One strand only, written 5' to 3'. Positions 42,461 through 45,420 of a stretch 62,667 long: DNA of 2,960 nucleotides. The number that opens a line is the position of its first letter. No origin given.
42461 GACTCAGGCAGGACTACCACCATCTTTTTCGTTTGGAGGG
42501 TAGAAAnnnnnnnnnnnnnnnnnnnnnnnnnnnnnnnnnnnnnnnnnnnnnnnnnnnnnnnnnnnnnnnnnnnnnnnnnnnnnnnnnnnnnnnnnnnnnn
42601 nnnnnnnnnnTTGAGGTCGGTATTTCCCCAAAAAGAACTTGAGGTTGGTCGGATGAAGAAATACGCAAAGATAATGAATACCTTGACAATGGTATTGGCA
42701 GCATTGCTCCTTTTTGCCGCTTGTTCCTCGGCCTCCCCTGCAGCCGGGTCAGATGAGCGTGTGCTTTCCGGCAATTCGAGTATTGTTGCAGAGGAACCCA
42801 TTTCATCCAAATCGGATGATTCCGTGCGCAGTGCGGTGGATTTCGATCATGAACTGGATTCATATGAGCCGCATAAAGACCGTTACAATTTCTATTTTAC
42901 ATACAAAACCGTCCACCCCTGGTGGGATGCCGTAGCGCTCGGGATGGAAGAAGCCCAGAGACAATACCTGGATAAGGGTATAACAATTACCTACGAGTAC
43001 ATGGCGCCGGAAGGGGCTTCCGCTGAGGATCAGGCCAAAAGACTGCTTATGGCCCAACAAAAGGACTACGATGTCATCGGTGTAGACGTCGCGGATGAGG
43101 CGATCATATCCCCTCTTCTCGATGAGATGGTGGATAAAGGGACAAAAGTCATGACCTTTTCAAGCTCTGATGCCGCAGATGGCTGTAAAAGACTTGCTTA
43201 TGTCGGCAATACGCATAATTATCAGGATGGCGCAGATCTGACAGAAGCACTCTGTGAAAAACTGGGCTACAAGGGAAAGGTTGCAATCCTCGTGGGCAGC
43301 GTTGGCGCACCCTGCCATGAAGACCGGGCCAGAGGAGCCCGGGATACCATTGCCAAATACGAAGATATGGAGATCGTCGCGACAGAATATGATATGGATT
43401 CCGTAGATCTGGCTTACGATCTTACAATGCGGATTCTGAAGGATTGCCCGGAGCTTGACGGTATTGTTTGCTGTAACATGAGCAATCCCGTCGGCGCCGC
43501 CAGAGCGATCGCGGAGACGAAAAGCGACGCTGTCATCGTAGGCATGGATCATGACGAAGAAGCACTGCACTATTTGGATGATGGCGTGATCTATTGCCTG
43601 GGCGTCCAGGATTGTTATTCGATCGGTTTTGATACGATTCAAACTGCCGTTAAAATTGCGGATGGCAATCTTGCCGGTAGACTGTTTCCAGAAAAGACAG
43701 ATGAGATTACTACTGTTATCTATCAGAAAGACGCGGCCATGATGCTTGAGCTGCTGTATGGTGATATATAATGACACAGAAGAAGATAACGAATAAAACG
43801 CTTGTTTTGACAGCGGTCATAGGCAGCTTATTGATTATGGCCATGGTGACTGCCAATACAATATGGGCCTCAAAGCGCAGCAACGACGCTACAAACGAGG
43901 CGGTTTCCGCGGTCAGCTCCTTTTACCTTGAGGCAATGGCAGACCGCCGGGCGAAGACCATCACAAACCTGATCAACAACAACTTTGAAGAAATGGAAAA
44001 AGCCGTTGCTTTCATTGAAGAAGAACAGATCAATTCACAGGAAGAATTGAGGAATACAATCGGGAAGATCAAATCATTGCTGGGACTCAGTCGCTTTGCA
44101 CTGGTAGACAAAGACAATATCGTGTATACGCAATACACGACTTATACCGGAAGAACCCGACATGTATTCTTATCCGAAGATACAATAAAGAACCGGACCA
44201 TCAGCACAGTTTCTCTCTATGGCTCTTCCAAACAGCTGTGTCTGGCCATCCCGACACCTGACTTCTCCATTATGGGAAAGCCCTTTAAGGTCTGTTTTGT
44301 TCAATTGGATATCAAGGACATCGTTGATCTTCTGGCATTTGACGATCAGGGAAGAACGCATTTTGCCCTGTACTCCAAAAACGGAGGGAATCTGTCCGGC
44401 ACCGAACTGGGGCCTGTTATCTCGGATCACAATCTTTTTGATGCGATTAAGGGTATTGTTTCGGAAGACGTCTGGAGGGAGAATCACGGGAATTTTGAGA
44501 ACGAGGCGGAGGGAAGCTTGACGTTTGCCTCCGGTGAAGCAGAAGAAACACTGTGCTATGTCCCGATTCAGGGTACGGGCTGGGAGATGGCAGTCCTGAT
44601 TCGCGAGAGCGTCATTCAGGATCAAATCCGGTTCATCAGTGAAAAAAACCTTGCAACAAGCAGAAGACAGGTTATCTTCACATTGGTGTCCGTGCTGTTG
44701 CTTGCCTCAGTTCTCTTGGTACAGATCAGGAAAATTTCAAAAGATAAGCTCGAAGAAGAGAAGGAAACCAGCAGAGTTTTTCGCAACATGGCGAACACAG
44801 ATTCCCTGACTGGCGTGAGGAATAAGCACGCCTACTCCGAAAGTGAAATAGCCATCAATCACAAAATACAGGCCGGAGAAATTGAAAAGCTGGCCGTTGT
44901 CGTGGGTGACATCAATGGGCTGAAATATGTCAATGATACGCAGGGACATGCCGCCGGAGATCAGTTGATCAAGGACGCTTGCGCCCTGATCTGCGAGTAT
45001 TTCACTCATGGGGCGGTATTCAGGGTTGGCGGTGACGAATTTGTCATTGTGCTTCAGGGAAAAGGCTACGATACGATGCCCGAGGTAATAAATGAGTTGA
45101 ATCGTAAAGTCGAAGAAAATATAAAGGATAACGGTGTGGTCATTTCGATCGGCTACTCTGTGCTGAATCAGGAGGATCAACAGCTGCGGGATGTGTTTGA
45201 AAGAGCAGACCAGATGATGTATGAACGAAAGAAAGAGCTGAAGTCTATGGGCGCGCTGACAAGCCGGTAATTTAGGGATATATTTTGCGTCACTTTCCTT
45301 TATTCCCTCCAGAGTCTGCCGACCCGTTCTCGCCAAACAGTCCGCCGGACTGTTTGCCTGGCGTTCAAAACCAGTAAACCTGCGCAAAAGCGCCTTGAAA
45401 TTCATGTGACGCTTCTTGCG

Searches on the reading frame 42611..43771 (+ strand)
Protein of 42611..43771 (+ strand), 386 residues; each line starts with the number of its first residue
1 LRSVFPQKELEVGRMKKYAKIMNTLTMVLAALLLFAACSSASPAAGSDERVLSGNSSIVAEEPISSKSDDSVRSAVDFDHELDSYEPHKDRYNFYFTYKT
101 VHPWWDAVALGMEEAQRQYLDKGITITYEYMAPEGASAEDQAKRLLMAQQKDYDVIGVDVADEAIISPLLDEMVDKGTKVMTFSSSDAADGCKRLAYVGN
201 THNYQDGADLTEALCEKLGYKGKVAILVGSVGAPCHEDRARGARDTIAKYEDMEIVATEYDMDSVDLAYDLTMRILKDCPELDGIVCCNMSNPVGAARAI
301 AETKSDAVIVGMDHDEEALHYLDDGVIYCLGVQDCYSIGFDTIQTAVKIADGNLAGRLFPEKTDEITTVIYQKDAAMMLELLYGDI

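Call 25: search_protein_families(library=pfam, proteins=[window:42611-43771:+])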
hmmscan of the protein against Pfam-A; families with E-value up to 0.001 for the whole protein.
window:42611-43771:+ (386 aa): 2 families
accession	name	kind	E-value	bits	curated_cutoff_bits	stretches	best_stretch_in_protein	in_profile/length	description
PF13407.12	Peripla_BP_4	-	2.7e-47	161.9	35.1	1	97-353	5-257/258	Periplasmic binding protein domain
PF00532.27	Peripla_BP_1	-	8e-06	26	22.2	1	102-300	13-201/281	Periplasmic binding proteins and sugar binding domain of LacI family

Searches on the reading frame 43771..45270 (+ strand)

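Call 25: search_protein_families(library=pfam, proteins=[window:43771-45270:+])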
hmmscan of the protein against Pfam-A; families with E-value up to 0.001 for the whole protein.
window:43771-45270:+ (499 aa): 1 family
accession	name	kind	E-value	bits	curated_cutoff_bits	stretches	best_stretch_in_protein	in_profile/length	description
PF00990.26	GGDEF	-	1.5e-24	87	23.8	1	341-489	1-157/161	Diguanylate cyclase, GGDEF domain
